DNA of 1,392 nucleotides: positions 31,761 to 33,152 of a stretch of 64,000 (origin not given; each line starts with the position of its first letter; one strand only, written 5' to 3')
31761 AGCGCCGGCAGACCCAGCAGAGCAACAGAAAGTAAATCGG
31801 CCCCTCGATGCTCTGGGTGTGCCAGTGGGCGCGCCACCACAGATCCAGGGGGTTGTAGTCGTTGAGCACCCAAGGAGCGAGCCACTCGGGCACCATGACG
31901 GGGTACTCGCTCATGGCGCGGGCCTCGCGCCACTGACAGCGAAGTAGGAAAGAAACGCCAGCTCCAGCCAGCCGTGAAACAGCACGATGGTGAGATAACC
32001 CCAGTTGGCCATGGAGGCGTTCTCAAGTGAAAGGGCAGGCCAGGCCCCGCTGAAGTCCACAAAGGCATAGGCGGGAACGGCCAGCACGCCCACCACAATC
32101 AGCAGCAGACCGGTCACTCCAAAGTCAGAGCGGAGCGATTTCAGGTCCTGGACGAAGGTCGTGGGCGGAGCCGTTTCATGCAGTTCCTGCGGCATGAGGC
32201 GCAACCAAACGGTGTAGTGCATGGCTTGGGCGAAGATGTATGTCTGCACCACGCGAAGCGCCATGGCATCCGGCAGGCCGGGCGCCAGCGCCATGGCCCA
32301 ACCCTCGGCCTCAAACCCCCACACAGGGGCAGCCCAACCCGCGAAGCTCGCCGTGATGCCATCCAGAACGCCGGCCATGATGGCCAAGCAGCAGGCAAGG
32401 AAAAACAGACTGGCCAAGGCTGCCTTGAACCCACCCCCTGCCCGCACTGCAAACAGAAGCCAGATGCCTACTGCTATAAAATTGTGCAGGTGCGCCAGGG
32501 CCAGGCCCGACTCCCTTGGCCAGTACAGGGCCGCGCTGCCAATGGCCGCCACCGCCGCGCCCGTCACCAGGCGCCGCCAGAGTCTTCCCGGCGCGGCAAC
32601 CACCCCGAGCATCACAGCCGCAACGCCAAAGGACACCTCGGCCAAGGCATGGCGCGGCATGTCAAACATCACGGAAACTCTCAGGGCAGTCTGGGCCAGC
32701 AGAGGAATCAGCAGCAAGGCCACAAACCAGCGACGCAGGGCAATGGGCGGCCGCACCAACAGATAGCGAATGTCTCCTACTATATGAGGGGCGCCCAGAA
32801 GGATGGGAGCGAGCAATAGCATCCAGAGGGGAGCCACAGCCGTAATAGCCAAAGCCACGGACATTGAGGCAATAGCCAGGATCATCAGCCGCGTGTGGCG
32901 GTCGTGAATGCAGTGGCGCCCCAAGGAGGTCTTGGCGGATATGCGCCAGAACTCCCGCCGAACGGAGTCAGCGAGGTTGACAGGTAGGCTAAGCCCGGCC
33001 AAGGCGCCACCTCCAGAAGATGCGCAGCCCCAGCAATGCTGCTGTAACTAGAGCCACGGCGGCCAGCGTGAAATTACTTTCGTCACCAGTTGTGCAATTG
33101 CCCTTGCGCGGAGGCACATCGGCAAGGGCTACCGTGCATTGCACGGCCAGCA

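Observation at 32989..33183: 64-aa mini-protein made only of a signal peptide and the same CTTG-TM-Arg tail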

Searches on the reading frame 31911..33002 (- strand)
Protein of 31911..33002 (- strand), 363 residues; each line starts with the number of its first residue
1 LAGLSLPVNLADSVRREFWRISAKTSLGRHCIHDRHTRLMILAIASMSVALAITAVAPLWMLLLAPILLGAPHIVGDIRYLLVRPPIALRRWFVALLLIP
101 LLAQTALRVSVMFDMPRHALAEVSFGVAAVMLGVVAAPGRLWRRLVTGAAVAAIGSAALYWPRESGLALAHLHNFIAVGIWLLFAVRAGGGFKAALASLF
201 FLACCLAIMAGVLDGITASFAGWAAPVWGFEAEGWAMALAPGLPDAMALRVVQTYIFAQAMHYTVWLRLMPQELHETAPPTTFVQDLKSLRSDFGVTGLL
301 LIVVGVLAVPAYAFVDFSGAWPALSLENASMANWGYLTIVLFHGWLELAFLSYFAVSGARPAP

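Call 3: search_protein_families(library=ncbifam, proteins=[window:31911-33002:-], max_evalue=1)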
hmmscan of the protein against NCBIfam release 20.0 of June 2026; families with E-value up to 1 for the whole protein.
window:31911-33002:- (363 aa): 0 families

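Call 4: search_protein_families(library=pfam, proteins=[window:31911-33002:-], max_evalue=1)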
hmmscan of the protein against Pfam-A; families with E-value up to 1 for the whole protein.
window:31911-33002:- (363 aa): 1 family
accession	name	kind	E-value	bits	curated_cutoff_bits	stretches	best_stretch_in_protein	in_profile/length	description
PF03419.18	Peptidase_U4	-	0.071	12.8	28.4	1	142-230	32-110/284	Sporulation factor SpoIIGA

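Call 6: find_homologous_proteins(query=window:31911-33002:-, max_evalue=0.001)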
Query window:31911-33002:- (363 aa): 10 proteins with E <= 0.001 among 8000 candidates.
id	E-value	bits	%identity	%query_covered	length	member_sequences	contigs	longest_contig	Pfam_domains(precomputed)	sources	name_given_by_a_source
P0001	1.8e-229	779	99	100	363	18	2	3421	-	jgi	-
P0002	1.8e-121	424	58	99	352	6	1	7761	-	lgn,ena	-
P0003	1.1e-111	392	56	99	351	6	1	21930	-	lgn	-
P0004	5.5e-109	383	54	99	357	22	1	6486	-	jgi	-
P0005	8.4e-109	382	55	99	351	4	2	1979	-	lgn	-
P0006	5.5e-106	373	55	99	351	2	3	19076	-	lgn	-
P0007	7.0e-60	222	42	99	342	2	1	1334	-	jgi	jgi:hypothetical protein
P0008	1.5e-34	138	38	87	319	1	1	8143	-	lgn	-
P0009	4.2e-34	137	33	98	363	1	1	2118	-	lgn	-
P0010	1.3e-26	112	33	87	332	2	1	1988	-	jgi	jgi:hypothetical protein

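Call 8: find_encoding_contigs(protein=P0003, flank=8000, max_places=3)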
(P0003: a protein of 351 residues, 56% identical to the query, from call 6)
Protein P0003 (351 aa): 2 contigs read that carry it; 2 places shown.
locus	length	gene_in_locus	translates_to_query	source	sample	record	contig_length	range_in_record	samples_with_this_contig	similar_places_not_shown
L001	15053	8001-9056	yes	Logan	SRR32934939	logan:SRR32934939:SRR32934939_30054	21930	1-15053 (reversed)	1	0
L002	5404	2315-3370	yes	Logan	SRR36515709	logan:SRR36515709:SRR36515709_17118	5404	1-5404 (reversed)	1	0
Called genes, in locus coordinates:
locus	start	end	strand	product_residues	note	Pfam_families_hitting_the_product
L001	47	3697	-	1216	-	PF08487:VIT, PF13757:VIT_2, PF00092:VWA, PF13519:VWA_2 (weak), PF13768:VWA_3, PF00595:PDZ (weak), PF17820:PDZ_6 (faint)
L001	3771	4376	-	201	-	PF04542:Sigma70_r2, PF08281:Sigma70_r4_2, PF04545:Sigma70_r4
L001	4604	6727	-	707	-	-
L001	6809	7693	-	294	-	PF01259:SAICAR_synt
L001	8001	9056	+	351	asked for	-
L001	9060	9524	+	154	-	-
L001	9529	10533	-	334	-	-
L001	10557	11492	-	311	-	PF01336:tRNA_anti-codon (weak), PF01966:HD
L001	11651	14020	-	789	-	PF17803:Cadherin_4, PF17892:Cadherin_5, PF17963:Big_9, PF17803:Cadherin_4, PF17892:Cadherin_5, PF17963:Big_9, PF17803:Cadherin_4, PF17892:Cadherin_5, +5 more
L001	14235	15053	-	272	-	?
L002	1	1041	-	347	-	?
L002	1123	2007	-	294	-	PF01259:SAICAR_synt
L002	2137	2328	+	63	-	-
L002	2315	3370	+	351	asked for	-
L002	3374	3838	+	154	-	-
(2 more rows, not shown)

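Call 9: find_encoding_contigs(protein=P0006, flank=8000, max_places=3)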
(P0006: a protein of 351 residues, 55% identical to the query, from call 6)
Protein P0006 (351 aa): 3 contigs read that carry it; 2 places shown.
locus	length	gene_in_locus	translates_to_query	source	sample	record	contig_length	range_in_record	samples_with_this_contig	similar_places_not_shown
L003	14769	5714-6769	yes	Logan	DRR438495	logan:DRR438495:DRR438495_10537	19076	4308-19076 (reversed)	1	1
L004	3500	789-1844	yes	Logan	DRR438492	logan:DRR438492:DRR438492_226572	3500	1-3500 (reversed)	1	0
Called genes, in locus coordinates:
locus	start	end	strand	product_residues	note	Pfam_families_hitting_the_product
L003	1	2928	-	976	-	?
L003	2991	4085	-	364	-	PF03054:tRNA_Me_trans, PF20259:tRNA_Me_trans_M, PF20258:tRNA_Me_trans_C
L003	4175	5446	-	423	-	PF12725:DUF3810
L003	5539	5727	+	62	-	-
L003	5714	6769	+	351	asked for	-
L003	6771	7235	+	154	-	-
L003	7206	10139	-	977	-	-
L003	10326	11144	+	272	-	-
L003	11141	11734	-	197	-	PF02586:SRAP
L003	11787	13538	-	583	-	PF01039:Carboxyl_trans, PF06833:MdcE (faint), PF03255:ACCA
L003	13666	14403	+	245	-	PF09335:VTT_dom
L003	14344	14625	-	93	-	-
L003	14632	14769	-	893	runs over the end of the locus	PF10518:TAT_signal (faint), PF04879:Molybdop_Fe4S4, PF00384:Molybdopterin, PF01568:Molydop_binding (weak)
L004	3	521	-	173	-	?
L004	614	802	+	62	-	-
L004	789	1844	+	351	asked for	-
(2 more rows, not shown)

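Call 10: find_encoding_contigs(protein=P0008, flank=8000, max_places=3)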
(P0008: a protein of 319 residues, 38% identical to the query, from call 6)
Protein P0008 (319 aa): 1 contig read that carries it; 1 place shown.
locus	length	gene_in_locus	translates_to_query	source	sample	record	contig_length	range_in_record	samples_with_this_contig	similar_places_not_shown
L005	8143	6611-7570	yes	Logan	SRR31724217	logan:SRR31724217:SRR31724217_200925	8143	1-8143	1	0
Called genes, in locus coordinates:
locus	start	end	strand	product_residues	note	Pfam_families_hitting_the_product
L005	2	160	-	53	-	?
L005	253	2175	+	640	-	-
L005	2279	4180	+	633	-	PF06439:3keto-disac_hyd (weak)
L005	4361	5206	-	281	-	-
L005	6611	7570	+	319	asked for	-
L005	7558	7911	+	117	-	-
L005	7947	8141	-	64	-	?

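Call 25: find_related_loci(query=A2, collection=genome_contigs, flank=10000)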
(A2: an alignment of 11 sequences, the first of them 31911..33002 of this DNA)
Query A2 (363 aa) in genome_contigs; peptide patterns used: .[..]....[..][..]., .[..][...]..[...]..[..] (x = any residue, [..] = any of these).
127 stretches matched a pattern; 85 encode a relative of the query (tblastn E <= 1e-3); the best 80 are kept; 80 distinct loci.
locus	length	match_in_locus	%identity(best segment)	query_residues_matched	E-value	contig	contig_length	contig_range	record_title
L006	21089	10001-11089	99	1-363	0e+0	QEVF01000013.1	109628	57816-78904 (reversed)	MAG: Planctomycetota bacterium isolate PLA1 J3_scaffold_129, whole genome shotgun sequence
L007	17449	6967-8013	54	1-361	2e-112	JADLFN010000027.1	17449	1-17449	MAG: Planctomycetota bacterium isolate SJ383 c_000000614656, whole genome shotgun sequence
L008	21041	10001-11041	41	4-360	5e-61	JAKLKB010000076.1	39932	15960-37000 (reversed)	MAG: Myxococcota bacterium isolate MAG.451 MAG.451-scaffold_1075, whole genome shotgun sequence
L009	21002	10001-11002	41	12-361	1e-60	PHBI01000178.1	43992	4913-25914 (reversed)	MAG: Deltaproteobacteria bacterium HGW-Deltaproteobacteria-14 08E140C01_z5_2013_Ig3399_v2_scaffold_3229, whole genome sh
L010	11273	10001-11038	41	4-359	4e-60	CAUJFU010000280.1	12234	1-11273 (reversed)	MAG: Myxococcota bacterium isolate KLAP109 genome assembly, contig: KLAP109_1166791, whole genome shotgun sequence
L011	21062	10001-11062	36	2-363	7e-54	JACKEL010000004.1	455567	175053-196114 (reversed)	MAG: Myxococcales bacterium isolate HK-STAS-MYXO-32 HK-STAS-MYXO-32_4, whole genome shotgun sequence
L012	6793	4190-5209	38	8-357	1e-52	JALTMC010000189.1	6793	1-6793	MAG: Myxococcales bacterium isolate S139_metabat1_scaf2bin.108 S139_NODE_15501_length_6793_cov_1.668317, whole genome sh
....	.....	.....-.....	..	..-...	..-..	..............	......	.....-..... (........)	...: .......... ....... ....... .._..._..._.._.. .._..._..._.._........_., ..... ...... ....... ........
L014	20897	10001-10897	35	34-358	2e-39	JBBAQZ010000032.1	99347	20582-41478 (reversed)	MAG: Myxococcaceae bacterium isolate EUL_206 ctg32-EUL_206, whole genome shotgun sequence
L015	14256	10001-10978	38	8-347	2e-39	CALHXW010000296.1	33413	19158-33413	MAG: uncultured bacterium isolate R4_Bin_Bin_91_sub_1 genome assembly, contig: c_000001830022, whole genome shotgun sequ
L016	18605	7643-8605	34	12-362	1e-38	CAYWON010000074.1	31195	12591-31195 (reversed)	MAG TPA_asm: uncultured Archangium sp. isolate binchicken_co179_1 genome assembly, contig: NODE_3499_length_31195_cov_6.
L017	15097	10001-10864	35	34-350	2e-37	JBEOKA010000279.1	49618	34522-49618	MAG: Myxococcaceae bacterium isolate mt_II.5 NODE_134_length_49618_cov_7.051450, whole genome shotgun sequence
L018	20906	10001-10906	33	34-363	2e-37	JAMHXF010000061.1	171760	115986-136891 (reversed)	MAG: Archangium sp. isolate UR_AS_maxbin.062 k201_55070, whole genome shotgun sequence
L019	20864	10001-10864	35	34-350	2e-37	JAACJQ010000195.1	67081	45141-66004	MAG: Archangiaceae bacterium isolate LZH k87_267202, whole genome shotgun sequence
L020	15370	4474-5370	34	34-360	8e-37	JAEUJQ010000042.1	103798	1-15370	MAG: Myxococcaceae bacterium isolate new MAG-73 k141_1439948, whole genome shotgun sequence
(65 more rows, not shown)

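Call 35: predict_structure(alignment_id=A2)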
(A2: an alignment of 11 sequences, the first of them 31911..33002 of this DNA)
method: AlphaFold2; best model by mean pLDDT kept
length: 363 residues; sequences in the alignment: 11
mean_pLDDT: 80.9   pTM: 0.81
mean pLDDT of the five models: 80.9, 76.6, 76.2, 75.8, 75.3
residues with pLDDT >= 90: 95; 70-90: 211; 50-70: 36; < 50: 21
segments of 3 or more residues with pLDDT < 50: 316-331, 361-363
pLDDT, mean of each block of 10 residues (from residue 1): 68 81 85 86 91 93 80 76 73 86 83 78 92 92 94 95 87 86 77 88 96 91 79 84 92 93 82 65 78 82 72 50 40 62 87 82 48
secondary structure, 60 per line:
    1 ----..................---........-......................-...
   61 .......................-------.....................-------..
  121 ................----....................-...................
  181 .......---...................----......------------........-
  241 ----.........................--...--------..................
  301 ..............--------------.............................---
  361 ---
elements in order: H5-22 H26-33 H35-56 H58-83 H91-111 H119-136 H141-160 H162-187 H191-209 H214-219 H232-239 H245-269 H283-314 H329-357

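Call 40: fold_search(model_id=the predicted structure, library=pdb)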
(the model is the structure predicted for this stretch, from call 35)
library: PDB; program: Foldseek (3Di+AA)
matches with E <= 10: 214; with E <= 0.001: 0
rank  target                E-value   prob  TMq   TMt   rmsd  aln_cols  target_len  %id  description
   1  6sgx_B                7.3e-02  0.25  0.15  0.13  22.3       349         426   15  Structure of protomer 1 of the ESX-3 core complex (released 2019-10-09)
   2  6sgw_B                1.0e-01  0.21  0.14  0.13  22.6       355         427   17  Structure of the ESX-3 core complex (released 2019-10-09)
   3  7p1j_A                4.7e-01  0.16  0.20  0.17  24.0       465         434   12  Cryo EM structure of bison NHA2 in detergent structure (released 2022-01-26)
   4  7y12_R                5.1e-01  0.16  0.17  0.20  16.2       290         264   16  Cryo-EM structure of MrgD-Gi complex with beta-alanine (released 2022-07-20)
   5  5xas_B                6.6e-01  0.08  0.13  0.12  19.1       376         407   10  Structural insights into the elevator-like mechanism of the sodium/citrate symporter CitS (released 2017-06-14)
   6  7p5c_A                8.6e-01  0.05  0.11  0.10  29.6       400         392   11  Cryo-EM structure of human TTYH3 in Ca2+ and GDN (released 2021-08-11)
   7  8czj_A                9.7e-01  0.08  0.15  0.17  22.7       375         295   17  A bacteria Zrt/Irt-like protein in the apo state (released 2023-02-22)
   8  8y6i_A                1.0e+00  0.06  0.15  0.10  28.0       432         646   13  P-glycoprotein in complex with UIC2 Fab and triple elacridar molecules in nanodisc (released 2024-04-17)
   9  6m2l_A                1.3e+00  0.07  0.16  0.14  22.0       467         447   12  Crystal structure of Plasmodium falciparum hexose transporter PfHT1 bound with C3361 (released 2020-09-09)
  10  7p54_A                1.3e+00  0.03  0.10  0.09  33.4       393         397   14  Cryo-EM structure of human TTYH2 in GDN (released 2021-08-11)
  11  5xar_B                1.4e+00  0.05  0.14  0.13  20.2       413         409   10  Structural insights into the elevator-like mechanism of the sodium/citrate symporter CitS (released 2017-06-14)
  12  5uld_A                1.4e+00  0.04  0.10  0.09  22.8       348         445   14  Structure and function of the divalent anion/Na+ symporter from Vibrio cholerae and a humanized variant (released 2017-05-17)
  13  5azd_D                1.6e+00  0.04  0.10  0.14  20.2       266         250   13  Crystal structure of thermophilic rhodopsin. (released 2016-04-27)
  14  7p5m_A                1.7e+00  0.04  0.11  0.10  28.4       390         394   13  Cryo-EM structure of human TTYH2 in lipid nanodiscs (released 2021-08-11)
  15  7qoa_B                2.0e+00  0.06  0.15  0.14  20.8       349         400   13  Structure of CodB, a cytosine transporter in an outward-facing conformation (released 2022-07-13)
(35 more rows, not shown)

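Call 46: search_protein_families(library=pfam, alignment_id=A2, max_evalue=10)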
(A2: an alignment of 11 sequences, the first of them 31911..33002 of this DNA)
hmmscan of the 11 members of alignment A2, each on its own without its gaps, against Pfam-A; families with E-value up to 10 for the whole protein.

A. member 1, window:31911-33002:- (363 aa): 1 family
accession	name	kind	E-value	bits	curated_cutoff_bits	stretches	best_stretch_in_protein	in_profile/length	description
PF03419.18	Peptidase_U4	-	0.071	12.8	28.4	1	142-230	32-110/284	Sporulation factor SpoIIGA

B. families by the number of members that match (of 11 scanned): 3 families
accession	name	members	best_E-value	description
PF03419.18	Peptidase_U4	2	0.071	Sporulation factor SpoIIGA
PF08510.17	PIG-P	1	0.44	PIG-P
PF20088.4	DUF6480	1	3.1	Family of unknown function (DUF6480)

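Call 62: find_related_loci(query=A2, collection=metagenome_contigs, flank=10000)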
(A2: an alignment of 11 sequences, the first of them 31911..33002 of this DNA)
Query A2 (363 aa) in metagenome_contigs; peptide patterns used: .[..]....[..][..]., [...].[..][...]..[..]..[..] (x = any residue, [..] = any of these).
119 stretches matched a pattern; 31 encode a relative of the query (tblastn E <= 1e-3); 31 distinct loci.
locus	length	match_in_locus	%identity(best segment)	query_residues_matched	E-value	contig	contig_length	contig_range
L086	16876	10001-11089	100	1-363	0e+0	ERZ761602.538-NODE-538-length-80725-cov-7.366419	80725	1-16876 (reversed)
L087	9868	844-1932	99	1-363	0e+0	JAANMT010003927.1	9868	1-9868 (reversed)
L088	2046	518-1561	56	1-360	4e-122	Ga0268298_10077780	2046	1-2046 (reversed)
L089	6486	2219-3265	54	1-361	1e-113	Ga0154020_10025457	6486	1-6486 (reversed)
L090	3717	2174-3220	53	1-361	6e-112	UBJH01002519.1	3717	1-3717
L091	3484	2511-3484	57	1-337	8e-94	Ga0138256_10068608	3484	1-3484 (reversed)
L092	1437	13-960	39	32-357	1e-56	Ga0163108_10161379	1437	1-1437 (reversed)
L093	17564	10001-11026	38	5-360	6e-45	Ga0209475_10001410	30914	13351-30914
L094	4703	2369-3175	42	70-356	5e-43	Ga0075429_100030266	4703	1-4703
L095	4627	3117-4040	42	32-356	2e-42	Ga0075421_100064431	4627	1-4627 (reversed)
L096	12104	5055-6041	44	11-352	9e-42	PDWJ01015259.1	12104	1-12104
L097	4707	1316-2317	37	2-349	2e-38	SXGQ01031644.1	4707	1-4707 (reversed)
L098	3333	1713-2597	33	33-358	2e-35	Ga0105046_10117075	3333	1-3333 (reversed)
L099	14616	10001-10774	36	32-319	1e-33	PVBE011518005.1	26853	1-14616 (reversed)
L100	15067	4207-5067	34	32-345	2e-33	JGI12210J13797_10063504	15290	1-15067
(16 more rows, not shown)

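Call 72: search_solved_structures(query=A2, max_evalue=10)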
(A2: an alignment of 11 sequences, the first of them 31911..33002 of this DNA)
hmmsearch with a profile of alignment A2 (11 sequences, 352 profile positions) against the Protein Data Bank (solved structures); distinct sequences matched with E-value up to 10: 1.
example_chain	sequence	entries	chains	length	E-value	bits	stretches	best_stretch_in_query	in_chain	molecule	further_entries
1ldf_A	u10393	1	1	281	1.2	11.6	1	156-216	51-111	Glycerol uptake facilitator protein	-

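Call 83: search_protein_families(library=pfam, proteins=[L003:7206-10139:-, L015:6549-9989:-, L093:11851-15168:-, L001:11651-14020:-], max_evalue=0.001)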
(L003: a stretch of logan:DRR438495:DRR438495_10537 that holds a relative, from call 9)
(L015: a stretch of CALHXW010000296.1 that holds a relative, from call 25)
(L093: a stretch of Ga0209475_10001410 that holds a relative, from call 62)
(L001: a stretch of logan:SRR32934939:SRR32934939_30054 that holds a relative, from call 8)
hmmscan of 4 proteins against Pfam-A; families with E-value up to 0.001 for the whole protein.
L003:7206-10139:- (977 aa): 0 families

L015:6549-9989:- (1146 aa): 4 families
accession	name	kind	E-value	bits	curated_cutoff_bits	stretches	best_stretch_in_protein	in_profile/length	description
PF25275.1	Golvesin_C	-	2.1e-29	102.7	31.6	1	348-455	27-130/132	Golvesin C-terminal domain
PF01520.23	Amidase_3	-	6.2e-12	46.3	27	1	490-646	38-173/174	N-acetylmuramoyl-L-alanine amidase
PF00041.27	fn3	-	1e-08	35.7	25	1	663-750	2-81/84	Fibronectin type III domain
PF25523.1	Ig_RIMBP2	-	1.7e-05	25.2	27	1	660-753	2-99/105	RIMBP2-like, immunoglobulin-like domain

L093:11851-15168:- (1105 aa): 3 families
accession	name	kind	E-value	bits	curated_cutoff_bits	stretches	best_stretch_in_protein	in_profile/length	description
PF25275.1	Golvesin_C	-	8.5e-25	87.8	31.6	1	341-437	37-130/132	Golvesin C-terminal domain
PF01520.23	Amidase_3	-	1.5e-13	51.6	27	1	486-628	50-173/174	N-acetylmuramoyl-L-alanine amidase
PF00041.27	fn3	-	1.8e-05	25.3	25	1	645-732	2-81/84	Fibronectin type III domain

L001:11651-14020:- (789 aa): 5 families
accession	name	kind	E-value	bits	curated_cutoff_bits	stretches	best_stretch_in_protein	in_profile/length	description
PF17803.7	Cadherin_4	-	5.6e-78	257.9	25.1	4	214-283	2-71/71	Bacterial cadherin-like domain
PF17963.7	Big_9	-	3.2e-74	246.3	23.6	4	319-409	1-87/89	Bacterial Ig domain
PF17892.7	Cadherin_5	-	5.2e-73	241.5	26.5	4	223-315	2-97/98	Cadherin-like domain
PF19076.6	CshA_repeat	-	1.3e-08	35.8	27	0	226-291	18-78/103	Surface adhesin CshA repetitive domain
PF19077.6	Big_13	-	0.00025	21.9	27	0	231-288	14-71/102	Bacterial Ig-like domain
